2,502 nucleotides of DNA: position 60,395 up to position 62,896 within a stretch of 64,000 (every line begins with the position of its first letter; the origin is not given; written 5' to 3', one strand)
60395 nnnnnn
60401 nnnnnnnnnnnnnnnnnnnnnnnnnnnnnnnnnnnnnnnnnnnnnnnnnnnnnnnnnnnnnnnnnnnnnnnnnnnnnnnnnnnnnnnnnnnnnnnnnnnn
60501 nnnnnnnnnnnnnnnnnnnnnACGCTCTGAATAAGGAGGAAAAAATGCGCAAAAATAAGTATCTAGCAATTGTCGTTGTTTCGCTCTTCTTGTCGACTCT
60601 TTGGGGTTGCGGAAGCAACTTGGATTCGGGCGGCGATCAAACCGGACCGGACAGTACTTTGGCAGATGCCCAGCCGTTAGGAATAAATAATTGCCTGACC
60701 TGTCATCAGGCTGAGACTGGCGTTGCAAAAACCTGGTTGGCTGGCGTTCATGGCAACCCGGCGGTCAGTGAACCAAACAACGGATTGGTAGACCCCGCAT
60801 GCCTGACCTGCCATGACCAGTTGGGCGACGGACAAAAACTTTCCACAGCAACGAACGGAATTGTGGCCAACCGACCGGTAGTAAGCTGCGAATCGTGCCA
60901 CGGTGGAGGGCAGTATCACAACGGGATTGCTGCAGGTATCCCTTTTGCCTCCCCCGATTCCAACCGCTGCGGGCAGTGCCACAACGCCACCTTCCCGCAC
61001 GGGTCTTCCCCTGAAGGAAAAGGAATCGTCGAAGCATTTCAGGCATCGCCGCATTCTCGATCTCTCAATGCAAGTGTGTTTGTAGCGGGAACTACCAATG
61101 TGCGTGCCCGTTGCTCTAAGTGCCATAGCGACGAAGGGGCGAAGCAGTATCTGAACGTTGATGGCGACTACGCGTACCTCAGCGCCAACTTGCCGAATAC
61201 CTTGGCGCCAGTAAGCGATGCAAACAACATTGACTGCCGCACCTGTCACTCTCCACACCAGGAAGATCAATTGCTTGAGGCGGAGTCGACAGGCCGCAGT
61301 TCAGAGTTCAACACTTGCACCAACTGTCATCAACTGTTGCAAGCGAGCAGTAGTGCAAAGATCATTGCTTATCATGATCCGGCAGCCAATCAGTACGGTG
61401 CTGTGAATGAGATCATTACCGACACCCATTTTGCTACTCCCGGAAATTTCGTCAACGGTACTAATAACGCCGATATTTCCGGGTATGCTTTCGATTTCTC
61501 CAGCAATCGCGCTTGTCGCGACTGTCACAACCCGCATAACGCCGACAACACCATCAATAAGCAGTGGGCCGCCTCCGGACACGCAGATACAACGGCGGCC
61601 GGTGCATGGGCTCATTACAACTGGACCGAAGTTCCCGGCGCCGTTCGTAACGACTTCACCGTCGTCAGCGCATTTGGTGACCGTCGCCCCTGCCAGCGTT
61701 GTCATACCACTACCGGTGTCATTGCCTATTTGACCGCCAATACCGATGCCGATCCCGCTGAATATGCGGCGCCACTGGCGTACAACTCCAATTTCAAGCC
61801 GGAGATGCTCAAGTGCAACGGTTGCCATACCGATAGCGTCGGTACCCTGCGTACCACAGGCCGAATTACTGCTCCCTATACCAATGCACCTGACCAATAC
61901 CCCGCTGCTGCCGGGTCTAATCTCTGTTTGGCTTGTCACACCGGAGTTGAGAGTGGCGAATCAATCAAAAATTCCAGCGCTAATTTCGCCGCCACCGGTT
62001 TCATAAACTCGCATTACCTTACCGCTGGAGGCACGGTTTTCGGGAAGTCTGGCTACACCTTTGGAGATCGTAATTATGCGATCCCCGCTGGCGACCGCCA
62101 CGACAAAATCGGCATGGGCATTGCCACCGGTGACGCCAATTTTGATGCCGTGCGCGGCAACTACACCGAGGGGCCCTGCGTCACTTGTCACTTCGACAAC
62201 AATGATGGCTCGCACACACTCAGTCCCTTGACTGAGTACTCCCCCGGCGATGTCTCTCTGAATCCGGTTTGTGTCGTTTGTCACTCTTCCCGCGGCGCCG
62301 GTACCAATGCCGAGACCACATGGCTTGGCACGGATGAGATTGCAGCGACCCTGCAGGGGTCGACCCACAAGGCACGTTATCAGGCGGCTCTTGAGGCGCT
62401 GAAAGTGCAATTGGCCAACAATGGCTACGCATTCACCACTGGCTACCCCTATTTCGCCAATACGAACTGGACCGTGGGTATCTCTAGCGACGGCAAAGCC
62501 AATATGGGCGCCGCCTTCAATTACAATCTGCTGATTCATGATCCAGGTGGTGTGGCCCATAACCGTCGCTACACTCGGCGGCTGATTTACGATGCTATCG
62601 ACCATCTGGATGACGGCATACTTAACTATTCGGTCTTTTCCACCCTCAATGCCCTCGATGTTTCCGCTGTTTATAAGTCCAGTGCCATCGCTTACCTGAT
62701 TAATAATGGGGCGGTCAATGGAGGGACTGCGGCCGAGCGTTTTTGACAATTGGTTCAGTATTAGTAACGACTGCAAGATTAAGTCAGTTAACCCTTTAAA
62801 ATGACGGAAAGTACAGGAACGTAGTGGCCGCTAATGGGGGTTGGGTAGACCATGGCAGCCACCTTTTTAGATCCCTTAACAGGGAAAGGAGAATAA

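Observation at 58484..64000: Porin-cytochrome extracellular electron-transfer cluster combining a Geobacter-type porin/periplasmic/lipoprotein trio with an OmcA/MtrC-type cytochrome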

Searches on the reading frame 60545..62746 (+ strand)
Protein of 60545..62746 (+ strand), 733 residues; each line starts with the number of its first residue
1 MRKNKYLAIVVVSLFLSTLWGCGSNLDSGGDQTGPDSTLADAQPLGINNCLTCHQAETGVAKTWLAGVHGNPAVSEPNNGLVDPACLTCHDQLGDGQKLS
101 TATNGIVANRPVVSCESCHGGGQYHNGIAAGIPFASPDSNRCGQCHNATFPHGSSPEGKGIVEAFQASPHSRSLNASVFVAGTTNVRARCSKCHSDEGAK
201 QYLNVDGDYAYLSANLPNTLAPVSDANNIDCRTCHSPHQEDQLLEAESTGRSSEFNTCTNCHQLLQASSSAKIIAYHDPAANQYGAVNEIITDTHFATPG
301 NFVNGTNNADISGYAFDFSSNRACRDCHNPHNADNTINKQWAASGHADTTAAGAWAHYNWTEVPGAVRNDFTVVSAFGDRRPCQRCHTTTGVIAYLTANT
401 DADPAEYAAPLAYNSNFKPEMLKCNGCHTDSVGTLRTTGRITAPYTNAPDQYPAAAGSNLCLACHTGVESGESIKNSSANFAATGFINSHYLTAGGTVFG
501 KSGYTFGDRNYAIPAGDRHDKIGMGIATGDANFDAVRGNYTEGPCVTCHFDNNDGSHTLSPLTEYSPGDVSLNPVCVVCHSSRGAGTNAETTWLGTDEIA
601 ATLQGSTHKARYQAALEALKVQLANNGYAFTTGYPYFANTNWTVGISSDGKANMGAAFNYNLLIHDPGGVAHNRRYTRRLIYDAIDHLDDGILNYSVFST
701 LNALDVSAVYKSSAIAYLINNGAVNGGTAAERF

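Call 7: search_protein_families(library=ncbifam, proteins=[window:60545-62746:+], max_evalue=0.01)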
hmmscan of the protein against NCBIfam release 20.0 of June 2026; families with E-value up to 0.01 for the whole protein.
window:60545-62746:+ (733 aa): 6 families
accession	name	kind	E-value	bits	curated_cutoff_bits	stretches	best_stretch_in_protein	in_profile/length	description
NF041198.1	UshA_like_PCGU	equivalog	1.2e-11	43.9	275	2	39-148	400-510/519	UshA-like (seleno)protein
TIGR03508.1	decahem_SO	subfamily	3e-09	36.7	192.2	0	383-484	5-95/258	DmsE family decaheme c-type cytochrome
NF041781.1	mnquin_red_QrcA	equivalog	2.5e-05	23.9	180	0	319-432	62-162/174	menaquinone reductase multiheme cytochrome c subunit QrcA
TIGR04257.1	nanowire_3heme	domain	0.0025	17.9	40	0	227-269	22-65/75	c(7)-type cytochrome triheme domain-containing protein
NF045722.1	c3_cytochr_TmcA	equivalog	0.005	16.7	114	1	226-278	55-104/125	acidic tetraheme cytochrome c3 TmcA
TIGR01905.1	paired_CXXCH_1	subfamily_domain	0.0088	15.9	25.2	0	321-335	6-20/41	doubled CXXCH domain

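Call 8: search_protein_families(library=pfam, proteins=[window:60545-62746:+], max_evalue=0.01)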
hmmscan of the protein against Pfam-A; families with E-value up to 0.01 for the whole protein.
window:60545-62746:+ (733 aa): 7 families
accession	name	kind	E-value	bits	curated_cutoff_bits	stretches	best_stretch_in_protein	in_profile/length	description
PF22113.1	Mtrc-MtrF_II-IV_dom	-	1.2e-21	77.4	30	3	322-466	29-164/176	Outer membrane cytochrome MtrC/MtrF-like, domains II/IV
PF14522.11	Cytochrome_C7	-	5e-18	65.1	24.8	1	85-147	15-67/67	Cytochrome c7 and related cytochrome c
PF09699.15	Paired_CXXCH_1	-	2.8e-13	49.7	20.6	1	230-263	8-37/41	Doubled CXXCH motif (Paired_CXXCH_1)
PF14537.11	Cytochrom_c3_2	-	2.4e-12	47.6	25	1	49-147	8-79/79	Cytochrome c3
PF02085.21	Cytochrom_CIII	-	1.6e-06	28.8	22.9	0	228-278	30-71/101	Class III cytochrome C family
PF03264.19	Cytochrom_NNT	-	0.00026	21.2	24.1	0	231-351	39-155/174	NapC/NirT cytochrome c family, N-terminal region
PF22678.1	Cytochrom_c_NrfB-like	-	0.0024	18.8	27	1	190-270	1-73/89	Cytochrome c-type protein NrfB-like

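Call 9: find_encoding_contigs(protein=window:60545-62746:+, flank=10000, max_places=6)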
Protein window:60545-62746:+ (733 aa): 4 contigs read that carry it; 1 place shown.
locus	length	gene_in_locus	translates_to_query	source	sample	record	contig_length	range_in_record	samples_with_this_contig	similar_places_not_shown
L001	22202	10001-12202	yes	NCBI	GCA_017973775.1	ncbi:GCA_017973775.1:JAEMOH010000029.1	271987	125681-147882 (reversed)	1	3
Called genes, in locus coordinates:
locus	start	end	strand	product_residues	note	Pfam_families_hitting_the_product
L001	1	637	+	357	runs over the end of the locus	PF01321:Creatinase_N, PF00557:Peptidase_M24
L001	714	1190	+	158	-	PF00364:Biotin_lipoyl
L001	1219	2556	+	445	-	PF00289:Biotin_carb_N, PF02222:ATP-grasp, PF02786:CPSase_L_D2, PF07478:Dala_Dala_lig_C, PF02785:Biotin_carb_C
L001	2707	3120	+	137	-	-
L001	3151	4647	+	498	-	PF02321:OEP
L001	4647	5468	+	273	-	PF02621:VitK2_biosynth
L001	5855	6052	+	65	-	-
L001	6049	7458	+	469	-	PF00753:Lactamase_B, PF16661:Lactamase_B_6, PF10996:Beta-Casp, PF07521:RMMBL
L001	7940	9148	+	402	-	-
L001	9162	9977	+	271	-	PF14522:Cytochrome_C7 (faint), PF22113:Mtrc-MtrF_II-IV_dom (faint), PF09699:Paired_CXXCH_1 (faint), PF14537:Cytochrom_c3_2 (faint)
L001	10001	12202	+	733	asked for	PF02085:Cytochrom_CIII (faint), PF09699:Paired_CXXCH_1 (faint), PF14522:Cytochrome_C7 (faint), PF14537:Cytochrom_c3_2 (faint), PF22113:Mtrc-MtrF_II-IV_dom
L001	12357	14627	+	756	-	PF22111:MtrC-MtrF_N (weak), PF22112:OmcA-like_N (weak), PF14522:Cytochrome_C7 (faint), PF14537:Cytochrom_c3_2 (faint), PF22113:Mtrc-MtrF_II-IV_dom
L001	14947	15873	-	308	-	PF00691:OmpA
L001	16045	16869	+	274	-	PF02749:QRPTase_N, PF01729:QRPTase_C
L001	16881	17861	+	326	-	PF08279:HTH_11, PF03099:BPL_LplA_LipB, PF02237:BPL_C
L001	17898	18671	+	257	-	PF03309:Pan_kinase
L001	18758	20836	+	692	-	PF00009:GTP_EFTU, PF01926:MMR_HSR1 (faint), PF03144:GTP_EFTU_D2, PF22042:EF-G_D2, PF14492:EFG_III, PF03764:EFG_IV, PF00679:EFG_C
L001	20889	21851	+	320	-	PF05036:SPOR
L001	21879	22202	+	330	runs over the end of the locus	-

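Call 13: search_solved_structures(query=L001:12357-14624:+, max_evalue=0.01)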
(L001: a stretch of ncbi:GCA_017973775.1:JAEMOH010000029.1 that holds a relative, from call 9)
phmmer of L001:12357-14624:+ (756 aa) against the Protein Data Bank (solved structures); distinct sequences matched with E-value up to 0.01: 4.
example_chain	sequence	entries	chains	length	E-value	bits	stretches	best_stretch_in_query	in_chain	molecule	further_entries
3pmq_A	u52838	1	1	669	2.4e-47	164.8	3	19-343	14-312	Decaheme cytochrome c MtrF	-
6r2q_C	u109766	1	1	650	9.6e-30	106.6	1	13-346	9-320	Decaheme c-type cytochrome, OmcA/MtrC family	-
6qyc_A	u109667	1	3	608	5.5e-26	94.2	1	73-346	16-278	Decaheme c-type cytochrome, OmcA/MtrC family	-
9eov_A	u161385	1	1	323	2.3e-22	82.2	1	15-336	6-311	Extracellular iron oxide respiratory system surface decaheme cytochrome c component MtrC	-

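Call 14: search_solved_structures(query=window:60545-62743:+, max_evalue=0.01)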
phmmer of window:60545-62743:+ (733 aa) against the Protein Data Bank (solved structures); distinct sequences matched with E-value up to 0.01: 0.

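Call 32: find_homologous_proteins(query=window:60545-62743:+, max_evalue=0.001)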
Query window:60545-62743:+ (733 aa): 652 proteins with E <= 0.001 among 8000 candidates; the best 120 are listed.
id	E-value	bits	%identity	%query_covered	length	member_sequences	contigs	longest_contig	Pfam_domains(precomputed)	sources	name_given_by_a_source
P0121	0.0e+0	1708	100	100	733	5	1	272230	PF09699.16,PF14537.12,PF02085.22,PF14522.12,PF22113.2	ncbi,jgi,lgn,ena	-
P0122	0.0e+0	1422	84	99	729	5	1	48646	PF09699.16,PF14537.12,PF13435.12,PF14522.12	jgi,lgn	jgi:hypothetical protein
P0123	0.0e+0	1319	78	99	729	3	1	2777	PF09699.16,PF14537.12,PF02085.22,PF14522.12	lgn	-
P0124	0.0e+0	1097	67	95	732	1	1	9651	PF09699.16,PF14537.12,PF14522.12,PF22113.2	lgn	-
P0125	0.0e+0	1096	71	96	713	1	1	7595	PF09699.16,PF14537.12,PF13435.12,PF14522.12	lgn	-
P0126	0.0e+0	1011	63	98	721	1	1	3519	PF09699.16,PF14537.12,PF14522.12,PF22113.2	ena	-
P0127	4.6e-295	999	64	99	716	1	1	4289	PF09699.16,PF14537.12,PF14522.12,PF22113.2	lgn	-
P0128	1.6e-268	911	60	100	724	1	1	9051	PF09699.16,PF14537.12,PF14522.12,PF22113.2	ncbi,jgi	-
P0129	1.4e-258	878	57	99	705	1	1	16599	PF09699.16,PF14537.12,PF13435.12,PF14522.12,PF22113.2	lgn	-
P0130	1.3e-257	875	58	97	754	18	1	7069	PF09699.16,PF14537.12,PF14522.12,PF22113.2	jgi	jgi:hypothetical protein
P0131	1.6e-249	848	57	96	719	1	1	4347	PF09699.16,PF14537.12,PF14522.12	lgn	-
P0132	5.9e-238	810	55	97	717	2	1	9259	PF09699.16,PF14537.12,PF14522.12,PF22113.2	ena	-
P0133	3.2e-227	775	52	99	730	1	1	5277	PF09699.16,PF14537.12,PF14522.12,PF22113.2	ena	-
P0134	4.3e-224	764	52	98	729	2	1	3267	PF09699.16,PF14537.12,PF14522.12,PF22113.2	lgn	-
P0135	1.6e-218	746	55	85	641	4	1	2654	PF09699.16,PF14537.12,PF02085.22,PF14522.12,PF22113.2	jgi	jgi:hypothetical protein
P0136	2.0e-214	732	51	95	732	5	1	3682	PF09699.16,PF14537.12,PF14522.12,PF22113.2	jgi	jgi:hypothetical protein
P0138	2.7e-210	719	50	99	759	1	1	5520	PF09699.16,PF14537.12,PF14522.12,PF22113.2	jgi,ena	-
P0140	1.3e-191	657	47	99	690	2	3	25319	PF14537.12,PF14522.12,PF22113.2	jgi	jgi:hypothetical protein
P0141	9.9e-190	651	59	70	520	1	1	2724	PF09699.16,PF14537.12,PF14522.12,PF22113.2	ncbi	-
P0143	1.1e-176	608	45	100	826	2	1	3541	PF09699.16,PF14537.12,PF02085.22,PF14522.12,PF22113.2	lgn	-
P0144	2.2e-172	593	44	100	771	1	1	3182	PF09699.16,PF14537.12,PF02085.22,PF14522.12,PF22113.2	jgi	jgi:hypothetical protein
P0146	2.2e-168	580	45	100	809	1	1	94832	PF09699.16,PF14537.12,PF14522.12,PF22113.2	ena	-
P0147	8.1e-166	572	44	98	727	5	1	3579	PF14522.12,PF22113.2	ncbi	-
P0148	1.7e-160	554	43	97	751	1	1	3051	PF09699.16,PF14537.12,PF14522.12,PF22113.2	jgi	jgi:hypothetical protein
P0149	7.3e-147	509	42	100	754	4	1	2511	PF09699.16,PF14537.12,PF13435.12,PF02085.22,PF14522.12,PF22113.2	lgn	-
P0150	1.5e-145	505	44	69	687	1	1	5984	PF09699.16,PF14537.12,PF14522.12,PF22113.2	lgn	-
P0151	2.6e-144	501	43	88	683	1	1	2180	PF09699.16,PF14537.12,PF14522.12,PF22113.2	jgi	jgi:hypothetical protein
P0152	1.2e-142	495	42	89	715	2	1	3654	PF09699.16,PF14537.12,PF14522.12,PF22113.2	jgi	jgi:hypothetical protein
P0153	6.2e-142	493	42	96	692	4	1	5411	PF14537.12,PF14522.12,PF22113.2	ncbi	-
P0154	1.8e-139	485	40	100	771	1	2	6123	PF09699.16,PF14537.12,PF13435.12,PF02085.22,PF14522.12,PF22113.2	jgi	jgi:hypothetical protein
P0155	7.5e-138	479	39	96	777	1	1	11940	PF09699.16,PF14537.12,PF02085.22,PF14522.12,PF22113.2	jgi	jgi:nitrate reductase cytochrome c-type subunit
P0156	8.0e-135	469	40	96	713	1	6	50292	PF09699.16,PF14537.12,PF13435.12,PF14522.12,PF22113.2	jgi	jgi:hypothetical protein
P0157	4.4e-134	467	44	77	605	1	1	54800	PF14522.12,PF22113.2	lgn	-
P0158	1.2e-133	465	41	97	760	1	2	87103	PF09699.16,PF14537.12,PF13435.12,PF14522.12,PF22113.2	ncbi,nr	ncbi:MAG: hypothetical protein HQM14_04150 [SAR324 cluster bacterium]|nr:hypothetical protein [SAR32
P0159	3.7e-132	460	41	96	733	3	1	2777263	PF14522.12,PF22113.2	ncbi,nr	ncbi:MAG: hypothetical protein JSV26_02640 [bacterium]|nr:MAG: hypothetical protein JSV26_02640 [bac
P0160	1.9e-131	458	40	95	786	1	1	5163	PF09699.16,PF14537.12,PF14522.12,PF22113.2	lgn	-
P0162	3.4e-131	457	43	86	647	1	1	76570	PF09699.16,PF13435.12,PF02085.22,PF14522.12,PF22113.2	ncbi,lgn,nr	ncbi:MAG: hypothetical protein HZA60_02500 [Deltaproteobacteria bacterium]|nr:hypothetical protein [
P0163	6.7e-131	456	49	67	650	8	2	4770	PF09699.16,PF13435.12,PF14522.12,PF22113.2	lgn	-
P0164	8.5e-131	456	40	99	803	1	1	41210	PF09699.16,PF14537.12,PF14522.12,PF22113.2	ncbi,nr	ncbi:MAG: hypothetical protein HZA03_06275 [Nitrospinae bacterium]|nr:hypothetical protein [Nitrospi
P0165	1.0e-130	456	40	92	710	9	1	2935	PF09699.16,PF14537.12,PF14522.12,PF22113.2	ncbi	-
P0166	4.1e-130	454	46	79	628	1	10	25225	PF09699.16,PF13435.12,PF02085.22,PF14522.12,PF22113.2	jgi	jgi:hypothetical protein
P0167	5.4e-130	453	38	98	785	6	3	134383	PF14522.12,PF22113.2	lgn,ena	-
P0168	1.4e-129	452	41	90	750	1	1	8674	PF09699.16,PF14537.12,PF02335.21,PF14522.12,PF22113.2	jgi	-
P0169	1.7e-129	452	38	96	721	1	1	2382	PF09699.16,PF14537.12,PF14522.12,PF22113.2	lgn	-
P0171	1.8e-128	448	40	95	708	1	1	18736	PF09699.16,PF14537.12,PF14522.12,PF22113.2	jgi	-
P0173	7.8e-128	446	39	95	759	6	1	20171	PF09699.16,PF14537.12,PF14522.12,PF22113.2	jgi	jgi:hypothetical protein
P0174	1.6e-127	445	40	93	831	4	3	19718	PF09699.16,PF14537.12,PF14522.12,PF22113.2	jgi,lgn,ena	-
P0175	1.6e-127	445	40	94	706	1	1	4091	PF09699.16,PF14537.12,PF13435.12,PF14522.12,PF22113.2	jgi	-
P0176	3.8e-127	444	43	84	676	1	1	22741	PF09699.16,PF14537.12,PF14522.12,PF22113.2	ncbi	-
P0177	4.8e-127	443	33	67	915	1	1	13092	PF09699.16,PF14537.12,PF02335.21,PF14522.12,PF22113.2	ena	-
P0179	1.3e-125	439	39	95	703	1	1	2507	PF09699.16,PF14537.12,PF14522.12,PF22113.2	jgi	jgi:hypothetical protein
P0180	1.7e-125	438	38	98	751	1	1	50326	PF09699.16,PF13435.12,PF14522.12,PF22113.2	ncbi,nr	ncbi:MAG: hypothetical protein HQM13_20475 [SAR324 cluster bacterium]|nr:hypothetical protein [SAR32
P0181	1.8e-125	438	41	85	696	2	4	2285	PF09699.16,PF14537.12,PF14522.12,PF22113.2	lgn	-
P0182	9.8e-125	436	42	87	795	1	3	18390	PF09699.16,PF14537.12,PF14522.12,PF22113.2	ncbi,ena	-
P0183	1.6e-124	435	40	90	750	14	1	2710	PF09699.16,PF14537.12,PF02335.21,PF14522.12,PF22113.2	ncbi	-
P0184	7.6e-124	433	42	86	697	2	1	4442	PF09699.16,PF14537.12,PF14522.12,PF22113.2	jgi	jgi:hypothetical protein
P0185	1.2e-123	432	36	72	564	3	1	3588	PF14537.12,PF14522.12,PF22113.2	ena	-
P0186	1.9e-123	432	37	100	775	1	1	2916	PF09699.16,PF14537.12,PF14522.12,PF22113.2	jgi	-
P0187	5.1e-123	430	38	97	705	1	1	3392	PF09699.16,PF14537.12,PF14522.12,PF22113.2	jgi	-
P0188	9.5e-123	429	39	95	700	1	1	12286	PF09699.16,PF14537.12,PF14522.12,PF22113.2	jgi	-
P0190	3.0e-122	428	41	90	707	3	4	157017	PF09699.16,PF14537.12,PF14522.12,PF22113.2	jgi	jgi:nitrate/TMAO reductase-like tetraheme cytochrome c subunit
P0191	3.3e-122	427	39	90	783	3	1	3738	PF09699.16,PF14522.12,PF22113.2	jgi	-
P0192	4.8e-122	427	38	94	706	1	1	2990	PF09699.16,PF14537.12,PF14522.12,PF22113.2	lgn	-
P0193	1.3e-121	425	38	94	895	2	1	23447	PF09699.16,PF14537.12,PF14522.12,PF22113.2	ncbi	-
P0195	2.7e-121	424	38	51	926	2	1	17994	PF09699.16,PF14537.12,PF02085.22,PF02335.21,PF14522.12,PF22113.2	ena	-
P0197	5.2e-120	420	38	100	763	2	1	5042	PF09699.16,PF14537.12,PF14522.12,PF22113.2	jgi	jgi:hypothetical protein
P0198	1.0e-119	419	38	91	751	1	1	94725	PF09699.16,PF14537.12,PF02335.21,PF14522.12,PF22113.2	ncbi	-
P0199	1.1e-119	419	39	95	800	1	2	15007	PF09699.16,PF14537.12,PF14522.12,PF22113.2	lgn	-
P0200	1.2e-119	419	38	100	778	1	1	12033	PF09699.16,PF14537.12,PF13442.12,PF14522.12,PF22113.2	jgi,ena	-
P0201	4.6e-119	417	39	94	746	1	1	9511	PF09699.16,PF14537.12,PF02085.22,PF14522.12,PF22113.2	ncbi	-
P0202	4.7e-119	417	40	96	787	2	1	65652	PF09699.16,PF14537.12,PF14522.12,PF22113.2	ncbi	ncbi:MAG: multiheme c-type cytochrome [Desulfuromonadaceae bacterium]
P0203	9.8e-119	416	40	93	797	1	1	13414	PF09699.16,PF14537.12,PF14522.12,PF22113.2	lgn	-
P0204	1.7e-118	415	38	94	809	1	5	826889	PF09699.16,PF14522.12,PF22113.2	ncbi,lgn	-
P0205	2.0e-118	415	39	91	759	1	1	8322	PF14522.12,PF22113.2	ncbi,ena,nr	ncbi:MAG: hypothetical protein R3297_05500 [Desulfobulbales bacterium]|nr:hypothetical protein [Desu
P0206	8.7e-118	413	39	92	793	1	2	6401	PF09699.16,PF14537.12,PF14522.12,PF22113.2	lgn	-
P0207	1.1e-117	412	38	95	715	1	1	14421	PF09699.16,PF14537.12,PF13435.12,PF02085.22,PF14522.12,PF22113.2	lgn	-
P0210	2.9e-117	411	38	93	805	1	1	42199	PF09699.16,PF14537.12,PF14522.12,PF22113.2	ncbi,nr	ncbi:MAG: C-type polyheme cytochrome OmcB [Thermodesulfovibrionales bacterium]|nr:C-type polyheme cy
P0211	1.8e-116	408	38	98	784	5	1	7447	PF09699.16,PF14537.12,PF14522.12,PF22113.2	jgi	-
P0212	2.3e-116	408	40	89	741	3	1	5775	PF09699.16,PF14537.12,PF14522.12,PF22113.2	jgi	-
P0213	3.3e-116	408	39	91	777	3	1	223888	PF09699.16,PF13435.12,PF14522.12,PF22113.2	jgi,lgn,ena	-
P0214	3.4e-115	404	39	92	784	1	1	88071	PF09699.16,PF14537.12,PF14522.12,PF22113.2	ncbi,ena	-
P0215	5.4e-115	404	40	89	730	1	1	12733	PF09699.16,PF14522.12,PF22113.2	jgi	jgi:hypothetical protein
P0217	1.1e-114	403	38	96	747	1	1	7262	PF09699.16,PF14537.12,PF02085.22,PF14522.12,PF22113.2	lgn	-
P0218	1.8e-114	402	39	95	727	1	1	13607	PF09699.16,PF14522.12,PF22113.2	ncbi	ncbi:MAG: hypothetical protein ACMUIM_06705 [bacterium]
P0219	2.4e-114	401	35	79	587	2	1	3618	PF02085.22,PF14522.12,PF22113.2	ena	-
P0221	6.6e-114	400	37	98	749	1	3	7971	PF09699.16,PF14537.12,PF14522.12,PF22113.2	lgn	-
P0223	1.1e-113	399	37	99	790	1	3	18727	PF09699.16,PF13435.12,PF14522.12,PF22113.2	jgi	-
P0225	1.7e-113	399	38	90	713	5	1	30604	PF09699.16,PF14537.12,PF14522.12,PF22113.2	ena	-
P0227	1.4e-112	396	37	95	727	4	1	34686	PF09699.16,PF14522.12,PF22113.2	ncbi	ncbi:MAG: hypothetical protein ACMUIS_08340 [bacterium]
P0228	5.3e-112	394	39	94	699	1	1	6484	PF09699.16,PF14537.12,PF03264.20,PF02085.22,PF14522.12,PF22113.2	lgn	-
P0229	1.9e-111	392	35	100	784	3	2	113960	PF09699.16,PF14537.12,PF14522.12,PF22113.2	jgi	jgi:hypothetical protein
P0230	2.3e-111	392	39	73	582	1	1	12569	PF09699.16,PF14537.12,PF14522.12,PF22113.2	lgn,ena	-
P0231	2.3e-111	392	36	92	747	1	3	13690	PF09699.16,PF13435.12,PF14522.12,PF22113.2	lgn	-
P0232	4.5e-111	391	42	70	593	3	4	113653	PF09699.16,PF14537.12,PF14522.12,PF22113.2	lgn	-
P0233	1.1e-110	389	37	98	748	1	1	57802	PF09699.16,PF14537.12,PF13435.12,PF14522.12,PF22113.2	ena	-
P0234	1.1e-110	389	37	98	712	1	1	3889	PF09699.16,PF14537.12,PF02085.22,PF14522.12,PF22113.2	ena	-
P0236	1.3e-110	389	37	95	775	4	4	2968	PF09699.16,PF14537.12,PF14522.12,PF22113.2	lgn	-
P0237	1.5e-110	389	36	95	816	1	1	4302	PF09699.16,PF14537.12,PF14522.12,PF22113.2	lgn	-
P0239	2.6e-110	388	41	78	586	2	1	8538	PF09699.16,PF14537.12,PF14522.12,PF22113.2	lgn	-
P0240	2.8e-110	388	35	72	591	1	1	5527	PF14522.12,PF22113.2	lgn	-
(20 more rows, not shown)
